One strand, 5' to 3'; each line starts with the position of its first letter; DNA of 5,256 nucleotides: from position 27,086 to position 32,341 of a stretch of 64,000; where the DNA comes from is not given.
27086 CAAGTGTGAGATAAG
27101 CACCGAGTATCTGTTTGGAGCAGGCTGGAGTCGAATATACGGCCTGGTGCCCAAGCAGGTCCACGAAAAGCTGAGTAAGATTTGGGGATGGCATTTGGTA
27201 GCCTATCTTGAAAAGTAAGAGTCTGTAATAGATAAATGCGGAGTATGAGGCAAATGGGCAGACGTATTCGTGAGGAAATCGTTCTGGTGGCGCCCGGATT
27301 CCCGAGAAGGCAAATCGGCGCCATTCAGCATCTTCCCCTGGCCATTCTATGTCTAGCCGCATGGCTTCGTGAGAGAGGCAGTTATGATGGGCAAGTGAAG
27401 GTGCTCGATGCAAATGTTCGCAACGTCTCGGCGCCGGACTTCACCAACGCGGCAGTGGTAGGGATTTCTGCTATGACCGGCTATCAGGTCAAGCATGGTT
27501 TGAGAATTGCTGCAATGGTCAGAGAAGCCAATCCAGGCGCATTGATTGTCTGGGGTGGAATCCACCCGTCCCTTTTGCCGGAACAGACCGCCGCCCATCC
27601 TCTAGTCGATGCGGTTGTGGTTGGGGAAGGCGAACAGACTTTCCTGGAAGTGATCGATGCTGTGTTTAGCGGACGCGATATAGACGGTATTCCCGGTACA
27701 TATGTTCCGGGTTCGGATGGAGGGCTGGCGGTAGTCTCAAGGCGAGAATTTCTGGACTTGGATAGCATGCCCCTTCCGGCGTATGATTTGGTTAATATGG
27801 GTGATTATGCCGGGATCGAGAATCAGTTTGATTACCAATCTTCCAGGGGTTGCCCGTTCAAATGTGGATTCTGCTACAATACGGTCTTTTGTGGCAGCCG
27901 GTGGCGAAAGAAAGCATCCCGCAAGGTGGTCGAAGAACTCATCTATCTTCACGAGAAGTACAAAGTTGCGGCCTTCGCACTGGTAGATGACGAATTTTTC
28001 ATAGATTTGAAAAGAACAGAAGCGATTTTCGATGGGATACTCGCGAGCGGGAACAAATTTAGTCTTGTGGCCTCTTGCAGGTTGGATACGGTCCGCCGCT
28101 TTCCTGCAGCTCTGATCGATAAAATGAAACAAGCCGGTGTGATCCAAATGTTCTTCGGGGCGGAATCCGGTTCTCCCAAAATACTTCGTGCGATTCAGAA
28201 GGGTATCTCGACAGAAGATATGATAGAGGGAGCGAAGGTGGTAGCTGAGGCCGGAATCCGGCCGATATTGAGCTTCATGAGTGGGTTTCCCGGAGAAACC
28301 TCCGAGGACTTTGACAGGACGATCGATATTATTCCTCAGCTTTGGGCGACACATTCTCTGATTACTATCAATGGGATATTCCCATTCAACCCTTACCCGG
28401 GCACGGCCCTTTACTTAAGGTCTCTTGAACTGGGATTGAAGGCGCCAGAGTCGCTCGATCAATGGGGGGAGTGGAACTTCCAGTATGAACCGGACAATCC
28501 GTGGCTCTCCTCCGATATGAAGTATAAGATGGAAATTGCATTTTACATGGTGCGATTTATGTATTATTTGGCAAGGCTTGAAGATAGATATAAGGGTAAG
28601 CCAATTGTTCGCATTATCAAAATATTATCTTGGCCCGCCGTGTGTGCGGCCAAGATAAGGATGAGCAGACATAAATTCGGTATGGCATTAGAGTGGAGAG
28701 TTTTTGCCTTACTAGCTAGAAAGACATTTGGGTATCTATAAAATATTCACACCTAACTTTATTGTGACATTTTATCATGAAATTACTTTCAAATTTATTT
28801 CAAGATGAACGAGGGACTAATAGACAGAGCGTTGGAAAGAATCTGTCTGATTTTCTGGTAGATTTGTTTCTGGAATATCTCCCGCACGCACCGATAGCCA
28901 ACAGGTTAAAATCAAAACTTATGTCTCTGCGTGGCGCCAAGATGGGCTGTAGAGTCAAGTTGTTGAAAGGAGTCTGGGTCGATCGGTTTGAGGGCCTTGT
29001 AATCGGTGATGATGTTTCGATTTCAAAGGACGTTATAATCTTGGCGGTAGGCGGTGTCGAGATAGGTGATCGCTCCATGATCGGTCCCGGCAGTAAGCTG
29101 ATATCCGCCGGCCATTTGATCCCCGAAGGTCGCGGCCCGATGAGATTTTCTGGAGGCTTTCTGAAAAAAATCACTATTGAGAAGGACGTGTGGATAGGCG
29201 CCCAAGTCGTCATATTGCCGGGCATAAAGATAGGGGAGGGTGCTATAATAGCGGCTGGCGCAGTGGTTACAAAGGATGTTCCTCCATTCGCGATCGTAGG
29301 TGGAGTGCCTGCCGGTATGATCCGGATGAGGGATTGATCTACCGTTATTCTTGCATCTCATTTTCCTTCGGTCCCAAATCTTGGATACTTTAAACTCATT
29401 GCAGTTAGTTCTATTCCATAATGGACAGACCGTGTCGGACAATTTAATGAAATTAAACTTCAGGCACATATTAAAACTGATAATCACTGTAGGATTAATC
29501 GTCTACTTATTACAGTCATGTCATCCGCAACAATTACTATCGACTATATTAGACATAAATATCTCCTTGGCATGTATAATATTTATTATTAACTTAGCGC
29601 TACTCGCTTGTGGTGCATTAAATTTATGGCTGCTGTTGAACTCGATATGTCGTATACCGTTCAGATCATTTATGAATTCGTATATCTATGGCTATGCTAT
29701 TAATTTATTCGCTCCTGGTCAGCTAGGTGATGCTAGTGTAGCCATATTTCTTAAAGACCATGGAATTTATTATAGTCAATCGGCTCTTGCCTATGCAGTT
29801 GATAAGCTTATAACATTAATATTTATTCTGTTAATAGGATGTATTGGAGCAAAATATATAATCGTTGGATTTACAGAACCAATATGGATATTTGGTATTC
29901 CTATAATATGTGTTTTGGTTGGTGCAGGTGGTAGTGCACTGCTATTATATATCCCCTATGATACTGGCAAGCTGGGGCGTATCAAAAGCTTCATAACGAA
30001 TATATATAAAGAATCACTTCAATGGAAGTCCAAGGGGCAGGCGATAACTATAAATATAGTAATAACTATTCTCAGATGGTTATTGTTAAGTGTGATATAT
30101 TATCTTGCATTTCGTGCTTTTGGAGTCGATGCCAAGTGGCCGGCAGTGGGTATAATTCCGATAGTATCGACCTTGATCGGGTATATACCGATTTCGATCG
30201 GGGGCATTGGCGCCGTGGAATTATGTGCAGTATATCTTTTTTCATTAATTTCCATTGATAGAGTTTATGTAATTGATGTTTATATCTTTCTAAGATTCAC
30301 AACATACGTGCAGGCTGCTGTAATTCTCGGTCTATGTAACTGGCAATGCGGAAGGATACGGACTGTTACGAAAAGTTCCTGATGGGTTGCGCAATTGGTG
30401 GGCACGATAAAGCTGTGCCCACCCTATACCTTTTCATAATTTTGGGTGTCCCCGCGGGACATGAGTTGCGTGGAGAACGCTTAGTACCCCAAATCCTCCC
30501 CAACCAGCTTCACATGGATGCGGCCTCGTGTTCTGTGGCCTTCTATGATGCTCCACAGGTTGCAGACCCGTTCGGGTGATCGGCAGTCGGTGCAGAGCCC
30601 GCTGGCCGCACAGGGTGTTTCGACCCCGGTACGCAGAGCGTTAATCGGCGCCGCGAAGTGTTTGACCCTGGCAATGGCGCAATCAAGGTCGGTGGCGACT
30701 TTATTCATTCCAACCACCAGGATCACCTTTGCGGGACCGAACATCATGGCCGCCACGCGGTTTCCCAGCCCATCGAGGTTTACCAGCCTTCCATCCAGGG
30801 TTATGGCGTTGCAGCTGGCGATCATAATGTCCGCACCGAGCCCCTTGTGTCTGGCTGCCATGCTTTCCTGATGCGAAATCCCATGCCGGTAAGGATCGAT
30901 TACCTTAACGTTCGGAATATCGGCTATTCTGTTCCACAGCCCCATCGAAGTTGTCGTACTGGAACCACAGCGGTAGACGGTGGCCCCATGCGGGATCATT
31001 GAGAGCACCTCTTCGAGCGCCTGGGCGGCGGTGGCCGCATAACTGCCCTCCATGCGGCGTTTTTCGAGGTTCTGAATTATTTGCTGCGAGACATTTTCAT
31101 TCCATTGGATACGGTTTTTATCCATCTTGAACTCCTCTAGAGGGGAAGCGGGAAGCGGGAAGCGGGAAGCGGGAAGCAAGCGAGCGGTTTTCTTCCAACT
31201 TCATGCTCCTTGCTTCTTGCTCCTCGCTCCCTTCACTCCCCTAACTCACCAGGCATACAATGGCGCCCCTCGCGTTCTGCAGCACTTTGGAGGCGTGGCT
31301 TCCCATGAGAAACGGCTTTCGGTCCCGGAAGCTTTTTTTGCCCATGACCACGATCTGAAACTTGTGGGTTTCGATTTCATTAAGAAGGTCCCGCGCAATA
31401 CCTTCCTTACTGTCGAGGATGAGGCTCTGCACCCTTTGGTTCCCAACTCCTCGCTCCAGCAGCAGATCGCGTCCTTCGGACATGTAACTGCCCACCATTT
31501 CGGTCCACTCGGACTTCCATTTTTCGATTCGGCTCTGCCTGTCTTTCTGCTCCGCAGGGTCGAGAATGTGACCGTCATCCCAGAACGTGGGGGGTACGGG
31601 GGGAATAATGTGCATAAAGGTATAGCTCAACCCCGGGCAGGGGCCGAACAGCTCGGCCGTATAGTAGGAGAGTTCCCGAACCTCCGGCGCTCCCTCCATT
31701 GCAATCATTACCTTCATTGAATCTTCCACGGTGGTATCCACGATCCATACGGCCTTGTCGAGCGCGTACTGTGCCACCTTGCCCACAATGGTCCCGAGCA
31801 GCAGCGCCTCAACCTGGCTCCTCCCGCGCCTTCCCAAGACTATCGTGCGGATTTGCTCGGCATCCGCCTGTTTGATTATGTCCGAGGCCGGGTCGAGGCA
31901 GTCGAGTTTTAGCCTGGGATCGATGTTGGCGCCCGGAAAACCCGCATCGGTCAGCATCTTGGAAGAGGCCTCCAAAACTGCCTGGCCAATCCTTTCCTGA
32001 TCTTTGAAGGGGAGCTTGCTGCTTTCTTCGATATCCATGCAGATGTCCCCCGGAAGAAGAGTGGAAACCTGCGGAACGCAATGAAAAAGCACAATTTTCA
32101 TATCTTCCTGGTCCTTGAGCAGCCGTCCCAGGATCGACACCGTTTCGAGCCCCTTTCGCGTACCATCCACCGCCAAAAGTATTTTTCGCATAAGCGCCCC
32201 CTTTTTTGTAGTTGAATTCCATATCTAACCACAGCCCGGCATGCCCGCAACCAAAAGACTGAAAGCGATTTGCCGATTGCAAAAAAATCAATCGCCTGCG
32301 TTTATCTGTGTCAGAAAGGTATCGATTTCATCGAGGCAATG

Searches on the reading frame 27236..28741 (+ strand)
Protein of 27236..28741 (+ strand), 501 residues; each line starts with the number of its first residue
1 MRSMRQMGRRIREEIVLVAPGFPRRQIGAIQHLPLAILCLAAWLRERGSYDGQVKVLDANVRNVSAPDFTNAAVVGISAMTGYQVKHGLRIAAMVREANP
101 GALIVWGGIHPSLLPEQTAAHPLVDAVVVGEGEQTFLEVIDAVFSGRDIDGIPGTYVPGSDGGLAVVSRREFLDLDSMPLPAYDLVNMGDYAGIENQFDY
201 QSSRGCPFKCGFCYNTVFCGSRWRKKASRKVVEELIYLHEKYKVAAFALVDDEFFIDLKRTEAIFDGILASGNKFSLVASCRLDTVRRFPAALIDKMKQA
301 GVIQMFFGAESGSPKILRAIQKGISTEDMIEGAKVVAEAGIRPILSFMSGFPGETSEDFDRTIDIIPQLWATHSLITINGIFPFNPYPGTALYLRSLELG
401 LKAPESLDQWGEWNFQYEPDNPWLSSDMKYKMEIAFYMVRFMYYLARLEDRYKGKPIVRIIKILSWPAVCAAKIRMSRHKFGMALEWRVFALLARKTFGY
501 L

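Call 45: search_protein_families(library=pfam, proteins=[window:27236-28741:+], max_evalue=0.00001)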
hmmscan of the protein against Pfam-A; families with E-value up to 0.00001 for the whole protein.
window:27236-28741:+ (501 aa): 2 families
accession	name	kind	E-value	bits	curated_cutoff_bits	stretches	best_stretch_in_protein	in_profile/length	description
PF04055.27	Radical_SAM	-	3.4e-23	83.1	29.5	1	201-364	2-164/166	Radical SAM superfamily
PF02310.24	B12-binding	-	4.9e-17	62.3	32.1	1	32-139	12-120/121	B12 binding domain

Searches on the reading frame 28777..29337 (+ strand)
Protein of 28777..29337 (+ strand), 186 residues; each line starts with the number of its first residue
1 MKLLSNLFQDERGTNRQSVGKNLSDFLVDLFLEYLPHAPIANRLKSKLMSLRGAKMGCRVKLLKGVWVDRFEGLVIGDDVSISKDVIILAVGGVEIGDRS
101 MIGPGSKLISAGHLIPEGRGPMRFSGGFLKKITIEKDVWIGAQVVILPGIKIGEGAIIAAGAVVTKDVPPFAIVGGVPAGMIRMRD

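Call 45: search_protein_families(library=pfam, proteins=[window:28777-29337:+], max_evalue=0.00001)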
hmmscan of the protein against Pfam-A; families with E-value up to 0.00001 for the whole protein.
window:28777-29337:+ (186 aa): 2 families
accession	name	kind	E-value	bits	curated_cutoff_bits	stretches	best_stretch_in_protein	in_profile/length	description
PF00132.30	Hexapep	-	3e-17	61.9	27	1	132-166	2-36/36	Bacterial transferase hexapeptide (six repeats)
PF14602.12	Hexapep_2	-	7.8e-11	41.9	27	1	132-166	2-34/34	Hexapeptide repeat of succinyl-transferase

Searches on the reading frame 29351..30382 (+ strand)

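Call 45: search_protein_families(library=pfam, proteins=[window:29351-30382:+], max_evalue=0.00001)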
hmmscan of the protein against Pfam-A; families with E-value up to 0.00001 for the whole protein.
window:29351-30382:+ (343 aa): 1 family
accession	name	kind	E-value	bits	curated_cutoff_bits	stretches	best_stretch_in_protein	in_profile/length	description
PF03706.18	LPG_synthase_TM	-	1e-30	107.7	33.4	1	40-323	2-300/302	Lysylphosphatidylglycerol synthase TM region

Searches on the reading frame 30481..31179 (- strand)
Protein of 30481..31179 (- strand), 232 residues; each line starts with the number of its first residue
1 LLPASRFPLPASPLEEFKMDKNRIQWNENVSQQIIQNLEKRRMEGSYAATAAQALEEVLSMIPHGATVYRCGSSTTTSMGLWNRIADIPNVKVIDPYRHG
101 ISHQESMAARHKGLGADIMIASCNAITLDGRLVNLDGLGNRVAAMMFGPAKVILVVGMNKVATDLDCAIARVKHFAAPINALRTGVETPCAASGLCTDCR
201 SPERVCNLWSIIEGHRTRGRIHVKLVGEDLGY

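Call 45: search_protein_families(library=pfam, proteins=[window:30481-31179:-], max_evalue=0.00001)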
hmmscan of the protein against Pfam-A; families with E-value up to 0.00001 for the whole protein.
window:30481-31179:- (232 aa): 1 family
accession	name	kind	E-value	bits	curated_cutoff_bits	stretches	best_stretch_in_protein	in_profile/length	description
PF02589.21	LUD_dom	-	2.6e-39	135.3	22.6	1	32-226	2-189/189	LUD domain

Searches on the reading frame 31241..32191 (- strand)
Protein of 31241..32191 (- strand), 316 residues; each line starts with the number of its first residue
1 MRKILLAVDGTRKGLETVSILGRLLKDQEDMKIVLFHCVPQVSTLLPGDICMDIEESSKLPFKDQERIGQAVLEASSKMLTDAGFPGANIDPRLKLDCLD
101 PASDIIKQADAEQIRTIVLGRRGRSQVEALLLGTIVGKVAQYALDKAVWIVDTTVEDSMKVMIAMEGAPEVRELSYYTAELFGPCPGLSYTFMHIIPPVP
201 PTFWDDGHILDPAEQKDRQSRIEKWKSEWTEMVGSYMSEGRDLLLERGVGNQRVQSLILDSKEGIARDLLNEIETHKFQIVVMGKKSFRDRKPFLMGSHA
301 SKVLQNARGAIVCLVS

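Call 45: search_protein_families(library=pfam, proteins=[window:31241-32191:-], max_evalue=0.00001)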
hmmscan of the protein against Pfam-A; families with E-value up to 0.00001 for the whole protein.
window:31241-32191:- (316 aa): 1 family
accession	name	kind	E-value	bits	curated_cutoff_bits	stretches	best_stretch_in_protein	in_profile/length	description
PF00582.32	Usp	-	1.1e-17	65.4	24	1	1-143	1-133/141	Universal stress protein family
